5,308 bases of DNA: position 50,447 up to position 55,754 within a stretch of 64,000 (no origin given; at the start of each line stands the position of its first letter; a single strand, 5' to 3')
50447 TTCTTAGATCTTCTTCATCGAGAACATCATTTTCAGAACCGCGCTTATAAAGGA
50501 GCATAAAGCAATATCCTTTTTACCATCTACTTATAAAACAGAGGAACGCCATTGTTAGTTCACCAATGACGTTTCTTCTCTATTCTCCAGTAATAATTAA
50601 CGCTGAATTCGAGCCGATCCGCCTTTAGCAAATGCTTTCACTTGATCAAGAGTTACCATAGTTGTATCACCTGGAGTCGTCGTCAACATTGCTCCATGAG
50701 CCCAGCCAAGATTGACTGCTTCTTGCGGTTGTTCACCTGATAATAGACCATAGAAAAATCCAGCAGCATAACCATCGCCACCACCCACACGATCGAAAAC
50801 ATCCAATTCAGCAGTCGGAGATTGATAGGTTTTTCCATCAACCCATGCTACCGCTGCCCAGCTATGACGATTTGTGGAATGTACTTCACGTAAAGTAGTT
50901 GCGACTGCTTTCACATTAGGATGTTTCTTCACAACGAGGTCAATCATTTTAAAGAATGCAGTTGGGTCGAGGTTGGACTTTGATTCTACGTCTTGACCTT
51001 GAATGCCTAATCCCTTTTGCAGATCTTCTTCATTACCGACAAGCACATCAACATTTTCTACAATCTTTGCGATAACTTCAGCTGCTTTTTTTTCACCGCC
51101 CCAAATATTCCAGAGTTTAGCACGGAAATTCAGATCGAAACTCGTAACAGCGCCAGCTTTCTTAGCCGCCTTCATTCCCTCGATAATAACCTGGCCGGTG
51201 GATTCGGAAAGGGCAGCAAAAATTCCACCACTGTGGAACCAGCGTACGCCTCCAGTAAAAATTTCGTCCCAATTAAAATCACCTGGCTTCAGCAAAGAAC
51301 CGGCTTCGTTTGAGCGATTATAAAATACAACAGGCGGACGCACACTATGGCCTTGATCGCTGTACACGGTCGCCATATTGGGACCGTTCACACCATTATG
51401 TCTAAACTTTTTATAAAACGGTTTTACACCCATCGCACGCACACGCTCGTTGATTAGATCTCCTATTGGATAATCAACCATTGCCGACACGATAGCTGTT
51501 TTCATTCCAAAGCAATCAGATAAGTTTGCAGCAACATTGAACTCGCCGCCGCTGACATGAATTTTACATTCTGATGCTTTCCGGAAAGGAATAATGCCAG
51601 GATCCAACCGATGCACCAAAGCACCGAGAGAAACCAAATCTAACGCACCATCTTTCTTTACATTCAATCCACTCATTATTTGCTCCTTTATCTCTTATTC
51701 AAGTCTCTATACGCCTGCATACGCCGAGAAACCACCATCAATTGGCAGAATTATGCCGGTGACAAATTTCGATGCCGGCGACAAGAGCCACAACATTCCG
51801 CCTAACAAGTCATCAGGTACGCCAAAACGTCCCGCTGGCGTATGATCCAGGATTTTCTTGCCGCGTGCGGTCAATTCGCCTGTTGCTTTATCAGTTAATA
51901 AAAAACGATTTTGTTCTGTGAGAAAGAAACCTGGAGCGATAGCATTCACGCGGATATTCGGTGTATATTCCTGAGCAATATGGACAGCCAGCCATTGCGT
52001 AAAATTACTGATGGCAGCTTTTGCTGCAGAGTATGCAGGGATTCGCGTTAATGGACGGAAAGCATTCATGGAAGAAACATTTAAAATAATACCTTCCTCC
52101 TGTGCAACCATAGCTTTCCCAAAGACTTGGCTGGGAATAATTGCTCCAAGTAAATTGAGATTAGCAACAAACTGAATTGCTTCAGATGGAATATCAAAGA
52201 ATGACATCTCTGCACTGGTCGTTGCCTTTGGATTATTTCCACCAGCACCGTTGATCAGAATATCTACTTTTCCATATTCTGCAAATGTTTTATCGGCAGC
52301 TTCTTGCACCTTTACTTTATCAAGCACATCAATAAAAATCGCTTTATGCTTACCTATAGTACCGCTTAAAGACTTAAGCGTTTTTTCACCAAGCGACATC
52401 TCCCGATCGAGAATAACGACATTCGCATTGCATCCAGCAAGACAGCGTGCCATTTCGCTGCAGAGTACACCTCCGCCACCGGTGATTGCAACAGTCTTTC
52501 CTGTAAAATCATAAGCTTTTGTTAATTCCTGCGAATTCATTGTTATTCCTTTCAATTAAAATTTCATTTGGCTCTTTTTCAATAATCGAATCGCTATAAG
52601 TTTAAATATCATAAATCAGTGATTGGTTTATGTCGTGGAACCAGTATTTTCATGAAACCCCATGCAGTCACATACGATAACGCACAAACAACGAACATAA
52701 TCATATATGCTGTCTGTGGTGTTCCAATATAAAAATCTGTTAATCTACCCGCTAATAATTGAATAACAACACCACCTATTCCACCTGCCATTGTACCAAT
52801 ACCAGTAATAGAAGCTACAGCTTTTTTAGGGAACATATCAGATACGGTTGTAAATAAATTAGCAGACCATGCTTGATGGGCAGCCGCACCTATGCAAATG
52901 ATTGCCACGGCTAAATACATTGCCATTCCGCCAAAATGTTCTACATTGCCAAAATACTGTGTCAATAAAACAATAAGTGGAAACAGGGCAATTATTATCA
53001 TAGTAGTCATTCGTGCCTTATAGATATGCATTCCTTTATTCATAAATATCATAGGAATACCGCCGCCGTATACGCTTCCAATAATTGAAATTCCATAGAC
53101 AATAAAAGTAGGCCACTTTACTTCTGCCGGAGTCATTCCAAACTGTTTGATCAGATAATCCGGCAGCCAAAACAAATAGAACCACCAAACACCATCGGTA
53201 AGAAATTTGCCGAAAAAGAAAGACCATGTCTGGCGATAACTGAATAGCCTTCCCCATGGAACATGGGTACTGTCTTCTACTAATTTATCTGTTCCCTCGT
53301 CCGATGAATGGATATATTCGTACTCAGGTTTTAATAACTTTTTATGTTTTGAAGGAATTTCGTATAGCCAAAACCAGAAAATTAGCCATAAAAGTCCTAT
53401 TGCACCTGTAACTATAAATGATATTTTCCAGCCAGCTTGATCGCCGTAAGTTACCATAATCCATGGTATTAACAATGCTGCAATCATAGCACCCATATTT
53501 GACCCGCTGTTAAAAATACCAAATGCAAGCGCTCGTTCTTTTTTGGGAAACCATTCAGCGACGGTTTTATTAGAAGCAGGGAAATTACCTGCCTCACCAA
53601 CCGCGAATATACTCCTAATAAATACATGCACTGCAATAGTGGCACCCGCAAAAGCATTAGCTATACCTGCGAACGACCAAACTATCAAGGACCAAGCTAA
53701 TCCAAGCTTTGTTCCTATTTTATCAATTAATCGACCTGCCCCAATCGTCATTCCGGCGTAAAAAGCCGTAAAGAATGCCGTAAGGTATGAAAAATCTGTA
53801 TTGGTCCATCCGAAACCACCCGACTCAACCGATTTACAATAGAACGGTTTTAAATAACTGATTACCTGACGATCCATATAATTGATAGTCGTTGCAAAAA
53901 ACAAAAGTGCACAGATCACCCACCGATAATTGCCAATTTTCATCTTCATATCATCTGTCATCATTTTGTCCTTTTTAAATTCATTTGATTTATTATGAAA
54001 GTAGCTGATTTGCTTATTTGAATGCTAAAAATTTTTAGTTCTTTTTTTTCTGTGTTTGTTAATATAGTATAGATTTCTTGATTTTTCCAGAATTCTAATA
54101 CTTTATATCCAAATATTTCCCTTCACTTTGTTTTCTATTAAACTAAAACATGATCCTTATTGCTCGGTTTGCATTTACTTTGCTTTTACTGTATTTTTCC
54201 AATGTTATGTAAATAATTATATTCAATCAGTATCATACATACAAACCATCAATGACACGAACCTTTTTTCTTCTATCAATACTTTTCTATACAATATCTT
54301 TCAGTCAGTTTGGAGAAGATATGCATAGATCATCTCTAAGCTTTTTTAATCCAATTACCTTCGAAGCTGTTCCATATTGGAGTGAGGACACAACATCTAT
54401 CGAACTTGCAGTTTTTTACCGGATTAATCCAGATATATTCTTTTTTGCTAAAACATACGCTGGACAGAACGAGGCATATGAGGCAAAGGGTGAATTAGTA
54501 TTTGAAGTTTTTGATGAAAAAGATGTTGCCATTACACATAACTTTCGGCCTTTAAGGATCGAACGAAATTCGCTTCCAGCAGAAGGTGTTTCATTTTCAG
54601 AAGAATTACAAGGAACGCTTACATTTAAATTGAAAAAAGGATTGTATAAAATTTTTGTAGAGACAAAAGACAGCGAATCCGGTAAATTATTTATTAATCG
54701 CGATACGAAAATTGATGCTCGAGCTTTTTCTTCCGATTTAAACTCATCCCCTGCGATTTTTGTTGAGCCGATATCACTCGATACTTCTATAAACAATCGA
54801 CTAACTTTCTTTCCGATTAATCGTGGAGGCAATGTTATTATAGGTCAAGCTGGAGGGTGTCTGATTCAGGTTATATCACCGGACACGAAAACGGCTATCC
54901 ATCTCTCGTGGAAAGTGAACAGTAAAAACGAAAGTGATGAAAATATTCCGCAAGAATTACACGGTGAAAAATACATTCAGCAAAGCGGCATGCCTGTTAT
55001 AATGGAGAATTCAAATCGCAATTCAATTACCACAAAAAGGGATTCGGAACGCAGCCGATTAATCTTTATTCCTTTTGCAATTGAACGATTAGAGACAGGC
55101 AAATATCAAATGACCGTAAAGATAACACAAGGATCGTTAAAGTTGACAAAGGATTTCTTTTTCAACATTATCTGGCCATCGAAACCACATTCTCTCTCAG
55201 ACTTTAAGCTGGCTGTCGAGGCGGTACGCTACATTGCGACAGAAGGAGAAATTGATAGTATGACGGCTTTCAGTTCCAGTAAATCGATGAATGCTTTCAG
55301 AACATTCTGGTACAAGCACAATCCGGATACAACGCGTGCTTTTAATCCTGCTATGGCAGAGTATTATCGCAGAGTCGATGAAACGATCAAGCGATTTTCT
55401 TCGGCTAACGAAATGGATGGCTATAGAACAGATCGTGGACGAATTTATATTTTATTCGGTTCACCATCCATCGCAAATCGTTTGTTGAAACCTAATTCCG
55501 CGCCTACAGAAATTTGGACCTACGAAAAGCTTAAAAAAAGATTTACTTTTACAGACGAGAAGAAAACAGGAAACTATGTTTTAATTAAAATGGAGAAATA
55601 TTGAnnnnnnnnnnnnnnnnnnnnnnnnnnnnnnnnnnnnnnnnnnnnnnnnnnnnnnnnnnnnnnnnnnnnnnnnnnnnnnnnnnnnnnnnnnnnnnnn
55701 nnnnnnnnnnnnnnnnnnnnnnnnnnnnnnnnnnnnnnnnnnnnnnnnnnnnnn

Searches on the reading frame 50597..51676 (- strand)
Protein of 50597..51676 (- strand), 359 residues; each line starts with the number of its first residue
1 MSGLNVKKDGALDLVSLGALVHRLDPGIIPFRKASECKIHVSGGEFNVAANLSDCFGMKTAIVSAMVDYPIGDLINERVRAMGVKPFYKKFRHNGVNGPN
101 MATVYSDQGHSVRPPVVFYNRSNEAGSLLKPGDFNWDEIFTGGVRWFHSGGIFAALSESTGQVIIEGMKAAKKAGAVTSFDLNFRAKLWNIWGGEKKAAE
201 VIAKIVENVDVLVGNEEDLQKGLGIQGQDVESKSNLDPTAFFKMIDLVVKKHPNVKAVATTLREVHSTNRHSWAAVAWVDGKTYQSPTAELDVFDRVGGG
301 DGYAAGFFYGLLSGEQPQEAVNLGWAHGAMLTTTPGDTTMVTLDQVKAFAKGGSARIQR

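Call 15: search_protein_families(library=pfam, proteins=[window:50597-51676:-], max_evalue=0.0001)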
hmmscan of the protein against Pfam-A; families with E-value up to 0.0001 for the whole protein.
window:50597-51676:- (359 aa): 1 family
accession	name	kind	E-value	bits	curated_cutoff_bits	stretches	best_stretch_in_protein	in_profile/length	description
PF00294.29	PfkB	-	2.5e-17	63.6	25.8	1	35-340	29-298/302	pfkB family carbohydrate kinase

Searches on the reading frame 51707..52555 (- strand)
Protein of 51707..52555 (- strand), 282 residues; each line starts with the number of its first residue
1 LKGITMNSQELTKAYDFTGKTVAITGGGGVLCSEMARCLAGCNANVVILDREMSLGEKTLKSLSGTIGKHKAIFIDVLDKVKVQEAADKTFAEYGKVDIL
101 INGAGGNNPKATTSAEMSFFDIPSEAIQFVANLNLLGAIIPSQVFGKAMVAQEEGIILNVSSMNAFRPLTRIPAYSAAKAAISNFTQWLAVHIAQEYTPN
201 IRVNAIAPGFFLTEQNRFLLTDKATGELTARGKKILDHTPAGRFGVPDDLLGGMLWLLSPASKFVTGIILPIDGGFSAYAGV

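Call 15: search_protein_families(library=pfam, proteins=[window:51707-52555:-], max_evalue=0.0001)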
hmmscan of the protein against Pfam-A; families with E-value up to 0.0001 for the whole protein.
window:51707-52555:- (282 aa): 2 families
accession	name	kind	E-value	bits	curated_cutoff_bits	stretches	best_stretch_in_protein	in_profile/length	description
PF00106.31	adh_short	-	1e-38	133.2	26.6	1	20-218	1-189/195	short chain dehydrogenase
PF13561.12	adh_short_C2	-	1.2e-37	130.2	27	1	34-277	11-236/236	Enoyl-(Acyl carrier protein) reductase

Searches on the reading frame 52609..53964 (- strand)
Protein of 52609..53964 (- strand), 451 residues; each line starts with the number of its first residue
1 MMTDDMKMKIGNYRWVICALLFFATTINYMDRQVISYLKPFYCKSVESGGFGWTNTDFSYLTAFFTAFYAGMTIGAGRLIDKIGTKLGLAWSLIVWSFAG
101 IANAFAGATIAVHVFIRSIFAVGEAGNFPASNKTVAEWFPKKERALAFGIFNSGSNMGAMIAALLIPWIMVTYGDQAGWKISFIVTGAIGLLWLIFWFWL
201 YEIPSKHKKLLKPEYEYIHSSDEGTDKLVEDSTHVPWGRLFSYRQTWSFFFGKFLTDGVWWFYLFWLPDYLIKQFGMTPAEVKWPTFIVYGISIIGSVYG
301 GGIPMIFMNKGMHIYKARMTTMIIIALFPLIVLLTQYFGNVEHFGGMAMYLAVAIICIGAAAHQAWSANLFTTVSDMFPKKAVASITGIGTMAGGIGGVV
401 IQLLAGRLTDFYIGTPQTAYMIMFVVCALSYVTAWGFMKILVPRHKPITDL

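Call 15: search_protein_families(library=pfam, proteins=[window:52609-53964:-], max_evalue=0.0001)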
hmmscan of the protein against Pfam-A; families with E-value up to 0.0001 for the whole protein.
window:52609-53964:- (451 aa): 2 families
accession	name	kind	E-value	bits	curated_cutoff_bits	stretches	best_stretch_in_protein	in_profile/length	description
PF07690.21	MFS_1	-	1.4e-48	166.1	33.4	1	21-400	1-345/347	Major Facilitator Superfamily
PF00083.30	Sugar_tr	-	6.5e-11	42.2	22.3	1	58-433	45-433/452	Sugar (and other) transporter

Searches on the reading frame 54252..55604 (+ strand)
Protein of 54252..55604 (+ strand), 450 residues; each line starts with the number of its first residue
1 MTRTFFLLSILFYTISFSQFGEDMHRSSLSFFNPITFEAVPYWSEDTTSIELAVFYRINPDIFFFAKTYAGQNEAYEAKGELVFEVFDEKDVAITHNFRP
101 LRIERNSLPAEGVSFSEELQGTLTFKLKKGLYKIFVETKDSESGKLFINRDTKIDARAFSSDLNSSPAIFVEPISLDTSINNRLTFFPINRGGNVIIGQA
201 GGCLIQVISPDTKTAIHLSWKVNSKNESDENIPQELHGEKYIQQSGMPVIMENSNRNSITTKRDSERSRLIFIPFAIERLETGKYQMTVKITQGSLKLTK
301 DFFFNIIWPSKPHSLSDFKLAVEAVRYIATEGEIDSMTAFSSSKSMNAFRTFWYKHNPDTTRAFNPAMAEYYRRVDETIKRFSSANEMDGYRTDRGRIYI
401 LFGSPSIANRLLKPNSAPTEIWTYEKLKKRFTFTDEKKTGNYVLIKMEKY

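Call 15: search_protein_families(library=pfam, proteins=[window:54252-55604:+], max_evalue=0.0001)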
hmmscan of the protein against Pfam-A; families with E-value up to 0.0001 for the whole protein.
window:54252-55604:+ (450 aa): 1 family
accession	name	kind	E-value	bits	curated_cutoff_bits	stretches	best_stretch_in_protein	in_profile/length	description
PF20094.4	GWxTD_dom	-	1.3e-17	64.6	26.9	1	318-450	30-159/172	GWxTD domain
